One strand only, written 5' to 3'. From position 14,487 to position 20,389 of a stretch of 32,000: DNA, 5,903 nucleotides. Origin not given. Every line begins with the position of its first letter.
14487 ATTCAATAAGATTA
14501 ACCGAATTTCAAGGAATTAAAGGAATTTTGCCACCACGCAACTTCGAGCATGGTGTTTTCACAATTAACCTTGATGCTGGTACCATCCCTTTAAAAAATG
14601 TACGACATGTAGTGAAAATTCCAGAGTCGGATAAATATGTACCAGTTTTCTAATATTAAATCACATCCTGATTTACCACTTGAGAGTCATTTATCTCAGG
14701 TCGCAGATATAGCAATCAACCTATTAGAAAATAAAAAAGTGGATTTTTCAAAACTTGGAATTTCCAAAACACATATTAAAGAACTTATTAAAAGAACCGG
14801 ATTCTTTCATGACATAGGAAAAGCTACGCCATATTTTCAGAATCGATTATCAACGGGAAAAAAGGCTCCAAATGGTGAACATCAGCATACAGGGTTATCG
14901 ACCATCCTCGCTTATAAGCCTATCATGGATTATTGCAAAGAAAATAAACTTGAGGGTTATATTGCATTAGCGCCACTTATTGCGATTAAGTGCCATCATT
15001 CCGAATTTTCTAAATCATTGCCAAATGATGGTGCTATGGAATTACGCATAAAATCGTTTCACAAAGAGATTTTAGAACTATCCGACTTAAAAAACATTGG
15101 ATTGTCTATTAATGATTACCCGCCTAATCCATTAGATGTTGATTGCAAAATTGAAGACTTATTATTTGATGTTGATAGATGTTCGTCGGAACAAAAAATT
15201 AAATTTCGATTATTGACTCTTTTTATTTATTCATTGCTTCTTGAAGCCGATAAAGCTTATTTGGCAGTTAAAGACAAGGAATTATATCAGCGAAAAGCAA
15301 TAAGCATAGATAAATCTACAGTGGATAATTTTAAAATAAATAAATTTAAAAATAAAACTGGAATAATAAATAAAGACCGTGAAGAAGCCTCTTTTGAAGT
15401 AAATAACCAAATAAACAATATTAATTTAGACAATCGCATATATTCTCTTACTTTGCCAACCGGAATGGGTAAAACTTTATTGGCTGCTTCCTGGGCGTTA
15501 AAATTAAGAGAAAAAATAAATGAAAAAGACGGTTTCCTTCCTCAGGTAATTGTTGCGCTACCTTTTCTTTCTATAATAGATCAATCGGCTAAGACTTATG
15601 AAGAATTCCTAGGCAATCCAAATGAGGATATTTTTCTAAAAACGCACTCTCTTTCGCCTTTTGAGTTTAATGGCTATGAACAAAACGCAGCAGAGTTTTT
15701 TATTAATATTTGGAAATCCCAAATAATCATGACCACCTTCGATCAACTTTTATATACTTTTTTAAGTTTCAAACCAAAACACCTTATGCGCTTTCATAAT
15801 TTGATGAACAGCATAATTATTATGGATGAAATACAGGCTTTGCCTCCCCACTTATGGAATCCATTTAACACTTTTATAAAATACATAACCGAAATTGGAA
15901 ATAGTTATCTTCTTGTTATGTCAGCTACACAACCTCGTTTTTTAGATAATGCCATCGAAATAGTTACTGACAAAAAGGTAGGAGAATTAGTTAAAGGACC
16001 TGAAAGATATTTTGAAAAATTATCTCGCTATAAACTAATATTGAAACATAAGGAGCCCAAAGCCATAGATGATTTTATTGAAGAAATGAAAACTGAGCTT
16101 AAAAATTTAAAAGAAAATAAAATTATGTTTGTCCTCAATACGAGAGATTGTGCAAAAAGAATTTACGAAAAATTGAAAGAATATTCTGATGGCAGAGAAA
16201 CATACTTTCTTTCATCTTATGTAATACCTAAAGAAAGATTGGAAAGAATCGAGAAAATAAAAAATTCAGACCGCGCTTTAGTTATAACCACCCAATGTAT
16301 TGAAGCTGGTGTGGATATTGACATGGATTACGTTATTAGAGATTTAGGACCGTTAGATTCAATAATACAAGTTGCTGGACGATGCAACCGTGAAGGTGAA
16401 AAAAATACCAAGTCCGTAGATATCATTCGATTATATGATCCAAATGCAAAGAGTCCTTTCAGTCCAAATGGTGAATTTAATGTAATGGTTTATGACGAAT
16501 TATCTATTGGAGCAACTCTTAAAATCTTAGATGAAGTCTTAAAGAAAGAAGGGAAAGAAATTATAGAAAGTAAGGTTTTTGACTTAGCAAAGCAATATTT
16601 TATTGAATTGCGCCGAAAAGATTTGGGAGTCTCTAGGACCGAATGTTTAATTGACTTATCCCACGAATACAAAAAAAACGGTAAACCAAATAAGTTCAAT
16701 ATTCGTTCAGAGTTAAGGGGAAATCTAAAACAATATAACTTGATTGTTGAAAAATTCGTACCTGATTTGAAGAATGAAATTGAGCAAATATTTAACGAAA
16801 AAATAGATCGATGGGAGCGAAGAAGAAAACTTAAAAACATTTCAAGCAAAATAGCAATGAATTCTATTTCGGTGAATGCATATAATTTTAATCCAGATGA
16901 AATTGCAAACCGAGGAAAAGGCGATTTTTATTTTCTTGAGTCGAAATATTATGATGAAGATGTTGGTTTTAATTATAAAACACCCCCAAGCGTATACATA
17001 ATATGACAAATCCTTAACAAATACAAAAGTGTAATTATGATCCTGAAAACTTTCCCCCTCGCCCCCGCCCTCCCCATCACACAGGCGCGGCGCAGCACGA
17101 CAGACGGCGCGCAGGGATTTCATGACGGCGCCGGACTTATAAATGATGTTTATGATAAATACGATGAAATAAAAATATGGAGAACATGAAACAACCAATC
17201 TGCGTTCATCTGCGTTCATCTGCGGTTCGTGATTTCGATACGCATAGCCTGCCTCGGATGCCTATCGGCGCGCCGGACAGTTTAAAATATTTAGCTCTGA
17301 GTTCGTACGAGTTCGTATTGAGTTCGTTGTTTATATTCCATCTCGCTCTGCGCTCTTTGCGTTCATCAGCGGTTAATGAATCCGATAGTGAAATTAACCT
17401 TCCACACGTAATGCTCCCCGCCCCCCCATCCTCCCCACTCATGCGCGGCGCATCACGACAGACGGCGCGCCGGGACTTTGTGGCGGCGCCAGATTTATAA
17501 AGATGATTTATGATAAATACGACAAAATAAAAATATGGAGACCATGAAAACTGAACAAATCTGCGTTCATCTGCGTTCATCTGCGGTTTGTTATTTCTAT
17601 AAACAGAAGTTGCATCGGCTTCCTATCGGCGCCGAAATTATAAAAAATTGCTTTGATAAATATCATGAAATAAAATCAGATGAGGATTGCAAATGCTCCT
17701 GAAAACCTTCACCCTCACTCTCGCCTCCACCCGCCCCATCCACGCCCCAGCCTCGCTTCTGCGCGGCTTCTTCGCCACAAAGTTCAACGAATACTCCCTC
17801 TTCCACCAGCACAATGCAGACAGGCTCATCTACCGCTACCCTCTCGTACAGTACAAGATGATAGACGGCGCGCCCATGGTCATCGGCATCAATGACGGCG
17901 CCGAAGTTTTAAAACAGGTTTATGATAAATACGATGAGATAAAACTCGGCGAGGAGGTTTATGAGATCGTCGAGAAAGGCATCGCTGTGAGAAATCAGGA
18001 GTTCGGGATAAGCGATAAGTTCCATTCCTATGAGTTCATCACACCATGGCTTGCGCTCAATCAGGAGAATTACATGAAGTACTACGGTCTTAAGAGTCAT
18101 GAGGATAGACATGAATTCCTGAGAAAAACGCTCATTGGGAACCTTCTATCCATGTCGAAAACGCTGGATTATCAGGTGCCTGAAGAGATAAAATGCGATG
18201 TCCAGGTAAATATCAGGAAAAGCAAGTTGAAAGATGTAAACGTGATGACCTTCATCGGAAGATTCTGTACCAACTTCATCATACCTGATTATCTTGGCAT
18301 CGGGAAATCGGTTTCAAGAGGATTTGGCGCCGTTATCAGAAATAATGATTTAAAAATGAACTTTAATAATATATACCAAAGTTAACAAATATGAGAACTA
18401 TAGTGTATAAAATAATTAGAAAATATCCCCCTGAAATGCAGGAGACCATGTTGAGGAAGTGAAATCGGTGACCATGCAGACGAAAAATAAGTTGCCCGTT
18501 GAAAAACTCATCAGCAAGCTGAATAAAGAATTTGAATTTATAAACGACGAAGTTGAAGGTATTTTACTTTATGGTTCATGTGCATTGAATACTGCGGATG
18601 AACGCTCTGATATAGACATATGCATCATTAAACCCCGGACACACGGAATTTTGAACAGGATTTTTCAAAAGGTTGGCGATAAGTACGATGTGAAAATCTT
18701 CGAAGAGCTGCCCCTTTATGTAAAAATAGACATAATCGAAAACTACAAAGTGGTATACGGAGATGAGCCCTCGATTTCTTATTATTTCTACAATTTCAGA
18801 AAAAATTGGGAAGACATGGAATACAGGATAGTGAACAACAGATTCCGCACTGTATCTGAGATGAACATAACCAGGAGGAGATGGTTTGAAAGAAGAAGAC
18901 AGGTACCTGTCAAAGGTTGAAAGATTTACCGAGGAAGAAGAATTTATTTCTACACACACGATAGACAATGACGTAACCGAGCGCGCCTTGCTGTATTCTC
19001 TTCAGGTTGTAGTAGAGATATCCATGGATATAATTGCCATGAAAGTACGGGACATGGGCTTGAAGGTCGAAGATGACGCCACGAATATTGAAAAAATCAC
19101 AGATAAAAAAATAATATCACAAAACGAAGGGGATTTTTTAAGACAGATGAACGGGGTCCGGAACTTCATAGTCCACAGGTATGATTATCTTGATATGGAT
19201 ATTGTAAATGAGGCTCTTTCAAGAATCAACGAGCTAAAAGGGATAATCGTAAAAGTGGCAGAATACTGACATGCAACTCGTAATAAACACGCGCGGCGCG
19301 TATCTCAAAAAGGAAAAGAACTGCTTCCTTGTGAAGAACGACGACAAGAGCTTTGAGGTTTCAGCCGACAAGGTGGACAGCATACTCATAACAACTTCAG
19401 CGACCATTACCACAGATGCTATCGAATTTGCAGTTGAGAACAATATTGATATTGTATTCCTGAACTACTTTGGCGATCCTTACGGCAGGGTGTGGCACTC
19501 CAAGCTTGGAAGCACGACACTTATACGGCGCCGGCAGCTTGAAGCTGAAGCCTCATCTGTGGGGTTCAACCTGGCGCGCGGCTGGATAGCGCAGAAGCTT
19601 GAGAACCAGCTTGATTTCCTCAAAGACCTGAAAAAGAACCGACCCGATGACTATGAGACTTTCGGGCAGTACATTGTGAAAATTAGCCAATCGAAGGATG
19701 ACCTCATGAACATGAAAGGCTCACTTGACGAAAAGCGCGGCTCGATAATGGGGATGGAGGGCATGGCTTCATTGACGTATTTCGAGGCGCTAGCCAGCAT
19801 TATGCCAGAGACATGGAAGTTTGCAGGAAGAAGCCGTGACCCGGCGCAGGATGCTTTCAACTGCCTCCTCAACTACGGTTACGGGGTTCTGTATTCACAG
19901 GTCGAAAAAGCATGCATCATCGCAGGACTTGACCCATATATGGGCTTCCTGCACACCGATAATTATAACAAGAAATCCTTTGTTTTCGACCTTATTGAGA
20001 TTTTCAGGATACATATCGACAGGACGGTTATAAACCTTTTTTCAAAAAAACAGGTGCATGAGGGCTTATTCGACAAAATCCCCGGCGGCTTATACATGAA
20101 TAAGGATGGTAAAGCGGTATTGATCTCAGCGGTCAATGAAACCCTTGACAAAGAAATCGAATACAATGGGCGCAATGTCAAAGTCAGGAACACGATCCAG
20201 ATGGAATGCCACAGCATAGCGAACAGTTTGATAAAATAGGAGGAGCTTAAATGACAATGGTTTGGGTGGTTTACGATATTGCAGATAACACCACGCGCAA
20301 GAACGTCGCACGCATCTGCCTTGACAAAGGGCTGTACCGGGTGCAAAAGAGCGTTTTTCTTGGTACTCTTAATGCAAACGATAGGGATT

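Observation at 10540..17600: AT-rich interference cassette (cas8b-cas7-cas5-cas3) bracketed by inverted copies of a composite repeat, with non-canonical gene order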

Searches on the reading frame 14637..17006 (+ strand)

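Call 8: search_protein_families(library=ncbifam, proteins=[window:14637-17006:+], max_evalue=0.01)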
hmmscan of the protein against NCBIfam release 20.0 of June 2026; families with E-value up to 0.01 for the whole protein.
window:14637-17006:+ (789 aa): 10 families
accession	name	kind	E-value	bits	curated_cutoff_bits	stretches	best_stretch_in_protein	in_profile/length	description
TIGR01587.1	cas3_core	equivalog_domain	6.4e-46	157.1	102.45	1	273-633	6-357/358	CRISPR-associated helicase Cas3'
TIGR02621.3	cas3_GSU0051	exception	2.9e-35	122.3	400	2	271-609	35-394/854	type I-G CRISPR-associated helicase/endonuclease Cas3g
TIGR01596.1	cas3_HD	equivalog_domain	4.6e-19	69.2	43.45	1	15-206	1-174/178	CRISPR-associated endonuclease Cas3''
NF007248.0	PRK09694.1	equivalog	2e-11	42.7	569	1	495-588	562-664/878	CRISPR-associated helicase/endonuclease Cas3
TIGR02562.1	cas3_yersinia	equivalog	9.9e-08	30.3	565.95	1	547-596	840-889/1110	type I-F CRISPR-associated helicase Cas3f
NF010337.0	PRK13766.1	equivalog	1.1e-05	23.7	610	0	461-577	335-456/781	Hef nuclease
NF002340.1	PRK01297.1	equivalog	4.4e-05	22.5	564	1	490-588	246-345/372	ATP-dependent RNA helicase RhlB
NF008394.0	PRK11192.1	equivalog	0.00061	18.7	507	1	489-591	243-346/441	ATP-dependent RNA helicase SrmB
TIGR04095.1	dnd_restrict_1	equivalog_domain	0.0029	16.7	600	0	271-369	29-117/451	DNA phosphorothioation system restriction enzyme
TIGR00277.1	HDIG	domain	0.0053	16.6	27.6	0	17-89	7-64/84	HDIG domain-containing metalloprotein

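Call 9: search_protein_families(library=pfam, proteins=[window:14637-17006:+], max_evalue=0.01)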
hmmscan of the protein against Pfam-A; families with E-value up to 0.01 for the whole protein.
window:14637-17006:+ (789 aa): 6 families
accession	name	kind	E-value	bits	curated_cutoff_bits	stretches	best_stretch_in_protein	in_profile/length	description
PF22590.2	Cas3-like_C_2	-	2.8e-18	66.6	27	1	493-586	2-104/106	CRISPR-associated nuclease/helicase Cas3, C-terminal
PF04851.21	ResIII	-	1.1e-13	51.9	22.5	1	255-432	12-162/164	Type III restriction enzyme, res subunit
PF00270.35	DEAD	-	7.4e-12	45.7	26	1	270-437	18-165/167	DEAD/DEAH box helicase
PF00271.37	Helicase_C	-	1.2e-08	35.6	23.5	1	483-586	5-109/110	Helicase conserved C-terminal domain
PF18019.7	Cas3_HD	-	1.4e-06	29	23.1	1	13-130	13-138/207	Cas3, HD domain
PF02562.22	PhoH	-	0.0011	18.9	27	0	257-292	11-45/205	PhoH-like protein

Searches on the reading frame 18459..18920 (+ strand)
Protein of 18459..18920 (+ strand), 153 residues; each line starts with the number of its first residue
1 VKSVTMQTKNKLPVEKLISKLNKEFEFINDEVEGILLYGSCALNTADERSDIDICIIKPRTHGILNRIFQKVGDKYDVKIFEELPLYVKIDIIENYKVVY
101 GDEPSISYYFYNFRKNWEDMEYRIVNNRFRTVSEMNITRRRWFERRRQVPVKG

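Call 8: search_protein_families(library=ncbifam, proteins=[window:18459-18920:+], max_evalue=0.01)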
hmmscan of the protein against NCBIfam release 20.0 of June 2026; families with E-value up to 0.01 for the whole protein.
window:18459-18920:+ (153 aa): 1 family
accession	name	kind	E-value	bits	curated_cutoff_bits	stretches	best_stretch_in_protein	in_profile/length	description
NF047752.1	MntA_antitoxin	equivalog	9.2e-09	35.1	60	1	30-122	5-104/106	type VII toxin-antitoxin system MntA family adenylyltransferase antitoxin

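Call 9: search_protein_families(library=pfam, proteins=[window:18459-18920:+], max_evalue=0.01)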
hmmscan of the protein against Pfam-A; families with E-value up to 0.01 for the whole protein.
window:18459-18920:+ (153 aa): 3 families
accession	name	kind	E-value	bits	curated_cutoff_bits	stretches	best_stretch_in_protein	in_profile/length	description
PF01909.29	NTP_transf_2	-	1.5e-10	41.7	21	1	18-99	1-78/93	Nucleotidyltransferase domain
PF18765.7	Polbeta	-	1.3e-08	35.3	26.9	1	29-102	10-90/93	Polymerase beta, Nucleotidyltransferase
PF22600.2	MTPAP-like_central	-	0.0034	17.9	27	1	16-69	24-71/139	Poly(A) RNA polymerase, mitochondrial-like, central palm domain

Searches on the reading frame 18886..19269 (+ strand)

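Call 8: search_protein_families(library=ncbifam, proteins=[window:18886-19269:+], max_evalue=0.01)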
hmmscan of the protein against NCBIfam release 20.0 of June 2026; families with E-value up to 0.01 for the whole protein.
window:18886-19269:+ (127 aa): 1 family
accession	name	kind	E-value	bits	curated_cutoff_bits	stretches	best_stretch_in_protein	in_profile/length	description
NF047751.1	HepT_toxin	equivalog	1.7e-14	53.7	60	1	11-112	9-111/120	type VII toxin-antitoxin system HepT family RNase toxin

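Call 9: search_protein_families(library=pfam, proteins=[window:18886-19269:+], max_evalue=0.01)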
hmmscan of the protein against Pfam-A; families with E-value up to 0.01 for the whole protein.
window:18886-19269:+ (127 aa): 1 family
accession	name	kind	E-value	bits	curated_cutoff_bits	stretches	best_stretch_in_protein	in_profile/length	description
PF01934.22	HepT-like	-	2.4e-20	72.9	23.5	1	6-121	3-117/120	Ribonuclease HepT-like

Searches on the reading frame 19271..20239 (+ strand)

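Call 8: search_protein_families(library=ncbifam, proteins=[window:19271-20239:+], max_evalue=0.01)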
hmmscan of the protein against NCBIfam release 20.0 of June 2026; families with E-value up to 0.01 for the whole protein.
window:19271-20239:+ (322 aa): 9 families
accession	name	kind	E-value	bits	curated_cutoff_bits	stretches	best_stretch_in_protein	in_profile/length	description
TIGR00287.1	cas1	equivalog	9.2e-95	317.5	71.7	1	2-321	1-320/327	CRISPR-associated endonuclease Cas1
TIGR04093.1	cas1_CYANO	exception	7.8e-52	176.3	385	1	8-319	9-320/334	type I-D CRISPR-associated endonuclease Cas1d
NF049935.1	cas4g_cas1g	exception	3.6e-47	161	560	1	2-320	216-533/546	CRISPR-associated endonuclease Cas4g/Cas1g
TIGR03640.1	cas1_DVULG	exception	1.1e-45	156.3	385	1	3-299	6-305/340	type I-C CRISPR-associated endonuclease Cas1c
TIGR03641.1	cas1_HMARI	exception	2.9e-44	151.7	304.1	1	10-321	9-312/324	type I-B CRISPR-associated endonuclease Cas1b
TIGR03983.1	cas1_MYXAN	equivalog_domain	5.4e-36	124.2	358.05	1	7-268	18-280/347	type I-MYXAN CRISPR-associated endonuclease Cas1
TIGR04329.1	cas1_PREFRAN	exception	9.1e-35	120.2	300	1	18-268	24-261/317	type V CRISPR-associated endonuclease Cas1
TIGR03639.1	cas1_NMENI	exception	2.8e-29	102.3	120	1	4-312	5-273/278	type II CRISPR-associated endonuclease Cas1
TIGR03638.1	cas1_ECOLI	exception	5.4e-12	45.5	215.6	1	158-249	132-223/269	type I-E CRISPR-associated endonuclease Cas1e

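Call 9: search_protein_families(library=pfam, proteins=[window:19271-20239:+], max_evalue=0.01)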
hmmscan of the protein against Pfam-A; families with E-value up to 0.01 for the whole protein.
window:19271-20239:+ (322 aa): 1 family
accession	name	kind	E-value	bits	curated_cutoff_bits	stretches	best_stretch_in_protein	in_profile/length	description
PF01867.21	Cas_Cas1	-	9.9e-83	278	22.3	1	3-289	1-282/283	CRISPR associated protein Cas1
